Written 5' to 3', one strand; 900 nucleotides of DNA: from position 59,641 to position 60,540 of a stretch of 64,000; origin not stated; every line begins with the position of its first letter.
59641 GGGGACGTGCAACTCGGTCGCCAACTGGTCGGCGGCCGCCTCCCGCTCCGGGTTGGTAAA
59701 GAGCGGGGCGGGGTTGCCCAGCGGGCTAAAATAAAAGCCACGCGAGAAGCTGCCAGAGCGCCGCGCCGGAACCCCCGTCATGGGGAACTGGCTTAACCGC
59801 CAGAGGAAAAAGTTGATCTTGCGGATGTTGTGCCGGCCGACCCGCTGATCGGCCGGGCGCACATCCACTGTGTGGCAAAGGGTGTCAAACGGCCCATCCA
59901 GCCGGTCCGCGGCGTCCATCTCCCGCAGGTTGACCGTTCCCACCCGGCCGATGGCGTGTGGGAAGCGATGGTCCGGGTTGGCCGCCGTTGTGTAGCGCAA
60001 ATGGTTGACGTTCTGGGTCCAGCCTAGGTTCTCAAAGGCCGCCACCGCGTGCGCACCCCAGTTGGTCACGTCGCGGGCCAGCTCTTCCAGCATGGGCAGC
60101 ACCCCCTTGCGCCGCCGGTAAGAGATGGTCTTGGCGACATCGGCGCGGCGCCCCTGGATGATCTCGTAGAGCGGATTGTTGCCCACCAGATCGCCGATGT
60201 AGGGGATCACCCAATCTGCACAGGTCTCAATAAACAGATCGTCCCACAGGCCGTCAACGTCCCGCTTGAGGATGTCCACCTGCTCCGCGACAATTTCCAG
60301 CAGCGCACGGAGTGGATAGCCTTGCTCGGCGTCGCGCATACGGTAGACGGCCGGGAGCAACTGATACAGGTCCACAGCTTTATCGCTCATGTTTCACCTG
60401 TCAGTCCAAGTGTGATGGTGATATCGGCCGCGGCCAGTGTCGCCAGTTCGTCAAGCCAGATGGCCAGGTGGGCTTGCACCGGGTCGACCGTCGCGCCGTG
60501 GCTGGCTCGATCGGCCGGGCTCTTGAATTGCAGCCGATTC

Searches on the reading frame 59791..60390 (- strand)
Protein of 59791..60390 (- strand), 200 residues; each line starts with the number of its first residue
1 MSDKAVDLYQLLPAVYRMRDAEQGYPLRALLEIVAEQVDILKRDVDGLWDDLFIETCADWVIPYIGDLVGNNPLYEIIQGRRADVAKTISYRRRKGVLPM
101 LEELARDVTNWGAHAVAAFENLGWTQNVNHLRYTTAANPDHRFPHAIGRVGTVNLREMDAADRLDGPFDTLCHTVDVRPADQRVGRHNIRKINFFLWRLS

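Call 70: search_protein_families(library=pfam, proteins=[window:59791-60390:-], max_evalue=10)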
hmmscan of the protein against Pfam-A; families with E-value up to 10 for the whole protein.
window:59791-60390:- (200 aa): 1 family
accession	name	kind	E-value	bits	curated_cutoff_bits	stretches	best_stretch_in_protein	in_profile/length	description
PF10076.14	Phage_Mu_Gp48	-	0.0087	16.3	37.4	1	8-120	3-109/150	Bacteriophage Mu-like, Gp48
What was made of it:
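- On DUF6519 / eBAP5 baseplate-anchor family: The N-terminal 200 aa of the 695-aa protein match Phage_Mu_Gp48 only weakly (E=0.0087, 16 bits against a cutoff of 37; call 70).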
